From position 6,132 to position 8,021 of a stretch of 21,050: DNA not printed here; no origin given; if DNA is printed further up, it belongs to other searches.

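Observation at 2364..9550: UbiD-like decarboxylase + UbiX + ATP-dependent CoA ligase + complete TAXI-TRAP importer in one operon: candidate anaerobic aromatic (di)carboxylate pathway with an undescribed parts list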

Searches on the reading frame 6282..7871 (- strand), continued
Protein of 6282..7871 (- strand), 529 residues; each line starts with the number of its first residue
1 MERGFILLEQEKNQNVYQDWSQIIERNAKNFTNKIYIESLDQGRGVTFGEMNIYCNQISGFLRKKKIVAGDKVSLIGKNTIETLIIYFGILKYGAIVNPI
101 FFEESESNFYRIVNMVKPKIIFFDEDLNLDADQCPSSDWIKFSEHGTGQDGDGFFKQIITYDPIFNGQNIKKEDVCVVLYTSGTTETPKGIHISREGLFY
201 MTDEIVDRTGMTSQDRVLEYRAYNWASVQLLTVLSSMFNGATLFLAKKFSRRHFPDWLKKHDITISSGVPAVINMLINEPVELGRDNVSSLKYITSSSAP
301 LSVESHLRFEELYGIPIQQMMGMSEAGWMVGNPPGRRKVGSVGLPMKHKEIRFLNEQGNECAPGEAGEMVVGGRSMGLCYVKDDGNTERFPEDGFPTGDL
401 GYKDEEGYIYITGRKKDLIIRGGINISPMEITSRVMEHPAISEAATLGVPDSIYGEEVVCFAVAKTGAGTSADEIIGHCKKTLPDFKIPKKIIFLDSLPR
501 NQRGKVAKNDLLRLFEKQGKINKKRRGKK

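Call 95: search_protein_families(library=ncbifam, proteins=[L092:1306-2685:+, L092:4280-5722:+, L083:8369-9925:+], max_evalue=1e-20)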
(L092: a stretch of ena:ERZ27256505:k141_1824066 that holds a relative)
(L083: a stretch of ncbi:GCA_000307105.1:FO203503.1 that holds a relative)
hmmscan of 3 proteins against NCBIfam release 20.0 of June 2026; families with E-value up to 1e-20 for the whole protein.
L092:1306-2685:+ (459 aa): 7 families
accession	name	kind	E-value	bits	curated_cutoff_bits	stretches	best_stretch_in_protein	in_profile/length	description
TIGR00148.1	TIGR00148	subfamily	2.3e-67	227.6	244.85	1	7-417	3-415/438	UbiD family decarboxylase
NF041204.1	VdcC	exception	1.7e-65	221.2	650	1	3-417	2-415/467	non-oxidative hydroxyarylic acid decarboxylases subunit C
TIGR03701.1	mena_SCO4490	equivalog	2.8e-36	125.2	495.9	1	8-413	2-415/433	menaquinone biosynthesis decarboxylase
TIGR02723.1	phenyl_P_alpha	equivalog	5.9e-28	97.7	564.6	1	25-410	28-411/485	phenylphosphate carboxylase subunit alpha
TIGR02724.1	phenyl_P_beta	equivalog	1.3e-25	89.8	468.95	1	33-402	28-401/472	phenylphosphate carboxylase subunit beta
NF041219.1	BagN_FevL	exception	2.4e-25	89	1000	1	80-402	95-431/502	bagremycin/ferroverdin biosynthesis UbiD family decarboxylase BagN/FevL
NF008175.0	PRK10922.1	equivalog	4.3e-25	88.2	788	1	111-412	124-430/497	4-hydroxy-3-polyprenylbenzoate decarboxylase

L092:4280-5722:+ (480 aa): 7 families
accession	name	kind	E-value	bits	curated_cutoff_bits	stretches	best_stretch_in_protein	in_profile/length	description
TIGR02724.1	phenyl_P_beta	equivalog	8.2e-90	301.4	468.95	1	8-459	2-450/472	phenylphosphate carboxylase subunit beta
TIGR00148.1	TIGR00148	subfamily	4.7e-87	292.5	244.85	1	9-435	1-428/438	UbiD family decarboxylase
NF041204.1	VdcC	exception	1.7e-81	274.1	650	1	6-453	1-441/467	non-oxidative hydroxyarylic acid decarboxylases subunit C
TIGR03701.1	mena_SCO4490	equivalog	1.8e-62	211.5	495.9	1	47-416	37-414/433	menaquinone biosynthesis decarboxylase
TIGR02723.1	phenyl_P_alpha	equivalog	8.1e-59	199.5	564.6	1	22-455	24-450/485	phenylphosphate carboxylase subunit alpha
NF041219.1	BagN_FevL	exception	1.9e-56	191.6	1000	1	3-412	14-437/502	bagremycin/ferroverdin biosynthesis UbiD family decarboxylase BagN/FevL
NF008175.0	PRK10922.1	equivalog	1.1e-48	166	788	1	1-417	1-431/497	4-hydroxy-3-polyprenylbenzoate decarboxylase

L083:8369-9925:+ (518 aa): 3 families
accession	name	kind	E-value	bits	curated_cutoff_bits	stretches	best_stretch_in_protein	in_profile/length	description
NF041204.1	VdcC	exception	2.8e-49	167.8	650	1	10-479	2-446/467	non-oxidative hydroxyarylic acid decarboxylases subunit C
TIGR00148.1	TIGR00148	subfamily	6.5e-32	110.8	244.85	1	12-429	1-408/438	UbiD family decarboxylase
TIGR03701.1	mena_SCO4490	equivalog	3.7e-23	82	495.9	0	191-429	196-412/433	menaquinone biosynthesis decarboxylase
